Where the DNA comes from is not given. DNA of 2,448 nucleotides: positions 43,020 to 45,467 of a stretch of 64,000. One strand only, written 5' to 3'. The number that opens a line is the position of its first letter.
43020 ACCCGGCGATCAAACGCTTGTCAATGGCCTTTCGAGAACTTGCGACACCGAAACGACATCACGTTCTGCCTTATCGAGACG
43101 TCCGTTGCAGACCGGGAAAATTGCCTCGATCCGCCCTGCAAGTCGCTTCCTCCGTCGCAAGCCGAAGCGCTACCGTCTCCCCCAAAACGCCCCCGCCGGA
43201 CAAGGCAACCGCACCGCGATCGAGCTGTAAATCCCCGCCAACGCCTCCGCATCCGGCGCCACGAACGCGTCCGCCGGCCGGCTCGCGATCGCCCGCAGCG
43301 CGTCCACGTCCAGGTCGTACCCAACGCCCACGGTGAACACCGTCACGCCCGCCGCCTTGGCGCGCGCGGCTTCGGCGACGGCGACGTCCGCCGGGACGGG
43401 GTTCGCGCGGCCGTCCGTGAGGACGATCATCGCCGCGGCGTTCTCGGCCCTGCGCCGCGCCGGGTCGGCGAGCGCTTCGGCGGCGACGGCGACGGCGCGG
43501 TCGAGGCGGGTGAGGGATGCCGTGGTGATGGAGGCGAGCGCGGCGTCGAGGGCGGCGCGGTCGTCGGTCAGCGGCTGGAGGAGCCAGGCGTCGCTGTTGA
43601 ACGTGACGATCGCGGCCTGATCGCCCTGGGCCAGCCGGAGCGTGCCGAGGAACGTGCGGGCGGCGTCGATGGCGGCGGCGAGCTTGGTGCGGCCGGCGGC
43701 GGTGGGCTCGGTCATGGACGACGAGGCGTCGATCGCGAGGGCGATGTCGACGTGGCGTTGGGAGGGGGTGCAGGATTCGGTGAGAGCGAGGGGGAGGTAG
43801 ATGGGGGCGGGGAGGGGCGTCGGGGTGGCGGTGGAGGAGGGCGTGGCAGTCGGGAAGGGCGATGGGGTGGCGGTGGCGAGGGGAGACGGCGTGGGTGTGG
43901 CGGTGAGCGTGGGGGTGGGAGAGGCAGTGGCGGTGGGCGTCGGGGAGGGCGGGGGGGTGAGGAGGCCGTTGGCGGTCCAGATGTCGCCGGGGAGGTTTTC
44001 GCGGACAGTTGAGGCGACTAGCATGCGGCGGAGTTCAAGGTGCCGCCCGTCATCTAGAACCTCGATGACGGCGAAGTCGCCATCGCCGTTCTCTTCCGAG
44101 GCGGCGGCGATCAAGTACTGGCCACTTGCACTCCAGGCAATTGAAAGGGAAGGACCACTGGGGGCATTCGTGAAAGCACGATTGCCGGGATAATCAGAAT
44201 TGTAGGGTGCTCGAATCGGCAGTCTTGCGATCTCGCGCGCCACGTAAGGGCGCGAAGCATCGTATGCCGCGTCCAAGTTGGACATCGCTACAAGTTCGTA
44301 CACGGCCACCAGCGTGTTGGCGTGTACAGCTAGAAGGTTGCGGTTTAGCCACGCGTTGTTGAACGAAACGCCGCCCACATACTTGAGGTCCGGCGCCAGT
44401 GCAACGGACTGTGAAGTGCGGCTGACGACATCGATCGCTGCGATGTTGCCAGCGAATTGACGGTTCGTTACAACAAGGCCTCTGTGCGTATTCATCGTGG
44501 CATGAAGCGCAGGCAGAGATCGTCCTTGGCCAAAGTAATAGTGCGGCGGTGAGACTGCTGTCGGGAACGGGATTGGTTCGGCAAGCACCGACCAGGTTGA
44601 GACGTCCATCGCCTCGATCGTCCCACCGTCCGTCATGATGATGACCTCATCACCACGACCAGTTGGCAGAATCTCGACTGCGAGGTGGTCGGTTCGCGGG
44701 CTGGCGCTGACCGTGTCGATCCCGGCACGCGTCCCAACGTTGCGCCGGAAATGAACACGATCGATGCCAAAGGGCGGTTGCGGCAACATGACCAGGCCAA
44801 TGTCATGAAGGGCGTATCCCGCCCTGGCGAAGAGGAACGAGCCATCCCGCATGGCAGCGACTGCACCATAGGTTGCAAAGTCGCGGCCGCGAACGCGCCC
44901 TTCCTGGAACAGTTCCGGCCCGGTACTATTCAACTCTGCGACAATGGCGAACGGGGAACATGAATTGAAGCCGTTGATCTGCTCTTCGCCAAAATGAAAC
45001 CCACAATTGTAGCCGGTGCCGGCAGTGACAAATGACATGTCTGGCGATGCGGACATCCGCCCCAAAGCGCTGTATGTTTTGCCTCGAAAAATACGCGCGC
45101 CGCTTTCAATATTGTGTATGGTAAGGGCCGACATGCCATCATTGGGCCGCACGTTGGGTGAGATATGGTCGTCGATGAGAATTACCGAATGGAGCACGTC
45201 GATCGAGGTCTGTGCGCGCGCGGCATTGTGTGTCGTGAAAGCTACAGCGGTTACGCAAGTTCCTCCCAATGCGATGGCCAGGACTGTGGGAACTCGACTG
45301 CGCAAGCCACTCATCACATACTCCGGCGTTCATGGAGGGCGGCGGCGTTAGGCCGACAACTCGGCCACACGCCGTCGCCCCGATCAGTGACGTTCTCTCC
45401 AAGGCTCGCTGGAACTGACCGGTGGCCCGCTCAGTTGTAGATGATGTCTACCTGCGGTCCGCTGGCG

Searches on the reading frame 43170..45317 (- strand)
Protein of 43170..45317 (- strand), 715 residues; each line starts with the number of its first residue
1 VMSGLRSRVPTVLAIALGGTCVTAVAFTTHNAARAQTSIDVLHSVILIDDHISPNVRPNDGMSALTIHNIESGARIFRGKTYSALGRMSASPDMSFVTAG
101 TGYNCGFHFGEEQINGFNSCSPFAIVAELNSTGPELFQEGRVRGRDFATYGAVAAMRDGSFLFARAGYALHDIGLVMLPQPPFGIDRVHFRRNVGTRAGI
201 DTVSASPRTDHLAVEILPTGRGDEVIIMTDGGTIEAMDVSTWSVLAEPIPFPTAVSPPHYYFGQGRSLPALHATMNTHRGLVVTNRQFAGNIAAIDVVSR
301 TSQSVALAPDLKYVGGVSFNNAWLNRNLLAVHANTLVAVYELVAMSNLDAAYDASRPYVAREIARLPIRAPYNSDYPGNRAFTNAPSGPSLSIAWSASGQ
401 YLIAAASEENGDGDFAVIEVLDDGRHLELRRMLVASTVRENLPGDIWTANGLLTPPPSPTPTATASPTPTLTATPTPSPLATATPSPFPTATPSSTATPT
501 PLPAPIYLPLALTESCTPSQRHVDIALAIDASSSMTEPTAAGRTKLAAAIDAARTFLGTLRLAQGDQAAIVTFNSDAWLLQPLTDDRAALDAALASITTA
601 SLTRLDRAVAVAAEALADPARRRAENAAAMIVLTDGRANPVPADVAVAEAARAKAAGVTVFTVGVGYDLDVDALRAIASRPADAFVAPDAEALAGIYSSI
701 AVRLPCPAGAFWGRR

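Call 6: search_protein_families(library=pfam, proteins=[window:43170-45317:-], max_evalue=0.1)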
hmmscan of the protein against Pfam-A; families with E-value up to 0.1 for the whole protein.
window:43170-45317:- (715 aa): 4 families
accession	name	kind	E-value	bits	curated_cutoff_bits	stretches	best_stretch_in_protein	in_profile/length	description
PF00092.34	VWA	-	3.8e-19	70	23.8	1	524-697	1-172/174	von Willebrand factor type A domain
PF13519.12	VWA_2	-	1.6e-15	58.1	27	1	526-636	2-106/107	von Willebrand factor type A domain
PF01882.25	DUF58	-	3.8e-06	26.7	23.4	1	520-665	33-168/216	Protein of unknown function DUF58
PF13768.12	VWA_3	-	6.1e-06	26.8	27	1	524-679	2-147/155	von Willebrand factor type A domain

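Call 26: search_protein_families(library=ncbifam, proteins=[window:43170-45317:-], max_evalue=0.1)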
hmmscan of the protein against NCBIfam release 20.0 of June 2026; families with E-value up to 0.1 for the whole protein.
window:43170-45317:- (715 aa): 5 families
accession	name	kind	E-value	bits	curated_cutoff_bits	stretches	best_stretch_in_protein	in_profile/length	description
NF047508.1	VWA_BatA_Lepto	exception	1.1e-12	47.6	380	1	520-700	86-269/315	VWA domain-containing protein BatA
TIGR03436.1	acidobact_VWFA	subfamily_domain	7.1e-10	38.9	81.25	1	495-666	53-220/324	VWA domain-containing protein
TIGR02442.1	Cob-chelat-sub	hypoth_equivalog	2.1e-08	33.1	779.45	1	524-649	474-594/641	putative cobaltochelatase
NF010238.0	PRK13685.1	subfamily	6.4e-06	25.5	432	1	518-666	93-245/335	hypothetical protein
NF040983.1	BimA_second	exception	0.00074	18.5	600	1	454-509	107-163/381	trimeric autotransporter actin-nucleating factor BimA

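Call 27: search_protein_families(library=padloc, proteins=[window:43170-45317:-], max_evalue=0.1)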
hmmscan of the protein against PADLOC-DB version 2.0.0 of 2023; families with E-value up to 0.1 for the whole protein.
window:43170-45317:- (715 aa): 0 families

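Call 42: predict_structure(alignment_id=A3)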
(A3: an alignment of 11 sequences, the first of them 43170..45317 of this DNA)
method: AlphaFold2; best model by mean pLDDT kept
length: 715 residues; sequences in the alignment: 11
mean_pLDDT: 77.3   pTM: 0.59
mean pLDDT of the five models: 77.3, 75.4, 74.5, 74.3, 73.1
residues with pLDDT >= 90: 256; 70-90: 260; 50-70: 94; < 50: 105
segments of 3 or more residues with pLDDT < 50: 1-8, 24-37, 58-60, 112-115, 373-380, 383-386, 461-515, 708-715
pLDDT, mean of each block of 10 residues (from residue 1): 44 56 45 49 88 52 83 86 84 90 71 54 87 77 82 91 90 70 92 68 90 90 90 92 93 71 61 85 87 92 92 89 93 92 87 86 92 49 52 93 82 84 90 76 85 73 44 36 36 36 34 44 90 91 92 88 87 92 94 92 90 88 85 83 85 87 88 90 90 86 63 28
secondary structure, 60 per line:
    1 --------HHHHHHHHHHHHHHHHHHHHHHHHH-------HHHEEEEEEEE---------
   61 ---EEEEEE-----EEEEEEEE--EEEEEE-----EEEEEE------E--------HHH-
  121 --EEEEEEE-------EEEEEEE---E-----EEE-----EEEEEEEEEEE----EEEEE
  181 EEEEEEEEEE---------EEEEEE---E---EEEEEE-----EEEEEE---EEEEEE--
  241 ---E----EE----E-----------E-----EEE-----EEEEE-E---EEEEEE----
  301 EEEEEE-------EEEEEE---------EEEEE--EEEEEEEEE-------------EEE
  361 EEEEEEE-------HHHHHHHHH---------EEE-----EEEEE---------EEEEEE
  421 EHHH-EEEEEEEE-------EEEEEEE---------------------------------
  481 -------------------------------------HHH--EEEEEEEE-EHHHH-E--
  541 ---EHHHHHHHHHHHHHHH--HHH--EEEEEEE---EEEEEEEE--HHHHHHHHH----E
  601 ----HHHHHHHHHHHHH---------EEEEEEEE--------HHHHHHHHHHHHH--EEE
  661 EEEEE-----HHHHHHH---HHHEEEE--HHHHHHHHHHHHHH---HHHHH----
elements in order (helices of 4 or more, strands of 3 or more residues): H9-33 E44-51 E64-69 E75-82 E85-90 E96-101 E123-129 E137-143 E153-155 E161-171 E176-190 E200-205 E213-218 E224-229 E233-238 E273-275 E281-285 E291-296 E301-306 E314-319 E329-333 E336-344 E358-367 H375-383 E393-395 E401-405 E415-421 E426-433 E441-447 E523-530 H533-536 H545-559 E567-573 E577-584 H587-595 H605-617 E627-634 H643-655 E658-665 H671-677 E684-687 H690-703 H707-711
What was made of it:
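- On WD40-like seven-bladed beta-propeller (partner N-terminal domain): Model pLDDT in the propeller is mostly 80-93 (call 42).
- On PilY1-like pilus tip adhesins: The domain order is propeller then VWA (call 42).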

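Call 45: fold_search(model_id=the predicted structure, library=pdb)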
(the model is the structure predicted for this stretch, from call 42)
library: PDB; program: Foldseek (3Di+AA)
matches with E <= 10: 1942; with E <= 0.001: 1773
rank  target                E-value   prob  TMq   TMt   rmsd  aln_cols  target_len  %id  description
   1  3fgb_A                1.9e-11  1.00  0.33  0.63   8.7       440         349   11  Crystal structure of the Q89ZH8_BACTN protein from Bacteroides thetaiotaomicron. Northeast Structural Genomics Consort (released 2008-12-23)
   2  8kh5_C                4.6e-11  1.00  0.29  0.55  22.3       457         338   11  Cryo-EM structure of the GPR174-Gs complex bound to endogenous lysoPS (released 2023-10-18)
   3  4cn8                  6.4e-11  1.00  0.23  0.40   3.4       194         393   25  Structure of proximal thread matrix protein 1 (PTMP1) from the mussel byssus (released 2014-03-12)
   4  4cn9_A                7.1e-11  1.00  0.23  0.41   3.2       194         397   25  structure of proximal thread matrix protein 1 (PTMP1) from the mussel byssus with zinc occupied MIDAS motif (released 2014-03-12)
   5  7mq8_LN               7.5e-11  1.00  0.21  0.22  17.0       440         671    9  Cryo-EM structure of the human SSU processome, state pre-A1 (released 2021-09-22)
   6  7bid                  7.9e-11  1.00  0.33  0.76   5.7       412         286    9  Crystal structure of v31WRAP-T, a 7-bladed designer protein (released 2021-09-22)
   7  6zwm_C                1.0e-10  1.00  0.33  0.67   6.7       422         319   12  cryo-EM structure of human mTOR complex 2, overall refinement (released 2020-11-18)
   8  7f1q_B                1.4e-10  1.00  0.29  0.58   9.5       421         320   11  Cryo-EM structure of the chemokine receptor CCR5 in complex with MIP-1a and Gi (released 2021-07-14)
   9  7dhi_B                1.5e-10  1.00  0.30  0.59   5.4       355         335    8  Cryo-EM structure of the partial agonist salbutamol-bound beta2 adrenergic receptor-Gs protein complex. (released 2020-12-16)
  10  9ykb_B                1.6e-10  1.00  0.22  0.58   3.5       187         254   21  The von Willebrand factor A domain of human capillary morphogenesis gene II, fused to the 1TEL crystallization chapero (released 2025-10-22)
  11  9p86_B                1.7e-10  1.00  0.28  0.54  21.2       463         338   11  NTSR1-G11-NTS(8-13) Complex in the Canonical, AHD Open State (C-Open-Apo) (released 2026-03-25)
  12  9w6w_B                1.8e-10  1.00  0.28  0.54   9.7       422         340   11  5-CT-bound serotonin 5A (5-HT5A) receptor-Gi protein complex (released 2025-11-26)
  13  4cnb_A                2.0e-10  1.00  0.24  0.42   2.5       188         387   19  Structure of proximal thread matrix protein 1 (PTMP1) from the mussel byssus - Crystal form 2 (released 2014-03-12)
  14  9l3y_B                2.0e-10  1.00  0.28  0.56  19.2       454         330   12  Cryo-EM structure of the G-protein coupled receptor 1 (GPR1) in complex with chemerin and Gi1 (released 2025-03-12)
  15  7n1o                  2.2e-10  1.00  0.23  0.60   2.9       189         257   22  The von Willebrand factor A domain of human capillary morphogenesis gene II, flexibly fused to the 1TEL crystallization  (released 2021-06-09)
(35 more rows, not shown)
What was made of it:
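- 43170..45317 (-): Large partner L4 (715 aa). This copy was modelled: helix 9-33, WD40-like propeller ~40-450, disordered PT linker 461-515, VWA 520-705. Calls 6, 42, 45.
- On WD40-like seven-bladed beta-propeller (partner N-terminal domain): G-beta chains at E ~1e-10 (call 45).
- Foldseek matches the propeller to seven-bladed propellers (3fgb, designed 7-blade TMt 0.76, G-beta) and the VWA to CMG2, vWF-A3 and PTMP1, at E ~1e-10 to 1e-11 (call 45). The VWA resembles CMG2, a toxin receptor (call 45).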

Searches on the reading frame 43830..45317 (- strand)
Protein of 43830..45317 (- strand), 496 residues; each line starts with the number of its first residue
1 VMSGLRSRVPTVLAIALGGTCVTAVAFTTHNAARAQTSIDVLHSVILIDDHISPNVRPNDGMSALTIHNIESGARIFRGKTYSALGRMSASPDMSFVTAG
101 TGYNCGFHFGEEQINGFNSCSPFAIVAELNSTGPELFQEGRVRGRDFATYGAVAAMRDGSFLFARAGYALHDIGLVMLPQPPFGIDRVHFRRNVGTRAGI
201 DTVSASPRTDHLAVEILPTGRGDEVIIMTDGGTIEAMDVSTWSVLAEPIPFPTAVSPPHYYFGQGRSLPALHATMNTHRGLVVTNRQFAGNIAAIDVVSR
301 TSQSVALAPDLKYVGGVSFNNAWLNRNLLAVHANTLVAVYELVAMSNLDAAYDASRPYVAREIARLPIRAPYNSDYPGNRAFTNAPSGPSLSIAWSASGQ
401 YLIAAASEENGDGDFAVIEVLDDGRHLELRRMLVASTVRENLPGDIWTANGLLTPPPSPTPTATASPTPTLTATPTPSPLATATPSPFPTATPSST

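Call 30: find_homologous_proteins(query=window:43830-45317:-, max_evalue=0.001)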
Query window:43830-45317:- (496 aa): 14 proteins with E <= 0.001 among 8000 candidates.
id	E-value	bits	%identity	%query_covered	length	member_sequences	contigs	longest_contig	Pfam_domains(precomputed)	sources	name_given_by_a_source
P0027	0.0e+0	1106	100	100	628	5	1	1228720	PF13519.13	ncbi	-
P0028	1.2e-132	461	83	51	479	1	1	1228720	PF00092.35,PF13519.13,PF01882.26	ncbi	-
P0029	7.6e-129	448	51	79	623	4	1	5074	PF13768.13,PF00092.35,PF13519.13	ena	-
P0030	2.0e-61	226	73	32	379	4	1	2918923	PF00092.35,PF13519.13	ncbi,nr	ncbi:MAG: VWA domain-containing protein [Ardenticatenales bacterium]|nr:VWA domain-containing protei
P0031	3.6e-51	192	32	87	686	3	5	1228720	PF00092.35,PF13519.13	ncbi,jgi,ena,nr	ncbi:MAG: VWA domain-containing protein [Ardenticatenales bacterium]|jgi:Mg-chelatase subunit ChlD|n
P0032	6.6e-51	191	30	86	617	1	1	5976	PF13519.13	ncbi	ncbi:MAG: VWA domain-containing protein, partial [Ardenticatenales bacterium]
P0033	5.6e-44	169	33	78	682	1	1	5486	PF13768.13,PF00092.35,PF13519.13,PF05762.21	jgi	jgi:Mg-chelatase subunit ChlD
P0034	3.8e-33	133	31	80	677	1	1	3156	PF13768.13,PF00092.35,PF13519.13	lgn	-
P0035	6.4e-19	86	32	59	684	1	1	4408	PF00092.35,PF13519.13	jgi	-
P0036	4.5e-16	77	49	13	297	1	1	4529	PF00092.35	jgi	jgi:hypothetical protein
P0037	1.3e-13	68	29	91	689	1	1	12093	PF00092.35,PF13519.13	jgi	jgi:hypothetical protein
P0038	3.9e-7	47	43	14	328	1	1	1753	PF00092.35,PF13519.13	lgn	-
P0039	6.0e-4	37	37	8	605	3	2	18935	PF07714.24,PF00069.32,PF03109.23,PF06347.20,PF08239.18,PF01636.30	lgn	-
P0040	8.6e-4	36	34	18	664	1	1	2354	PF07691.18,PF08239.18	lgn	-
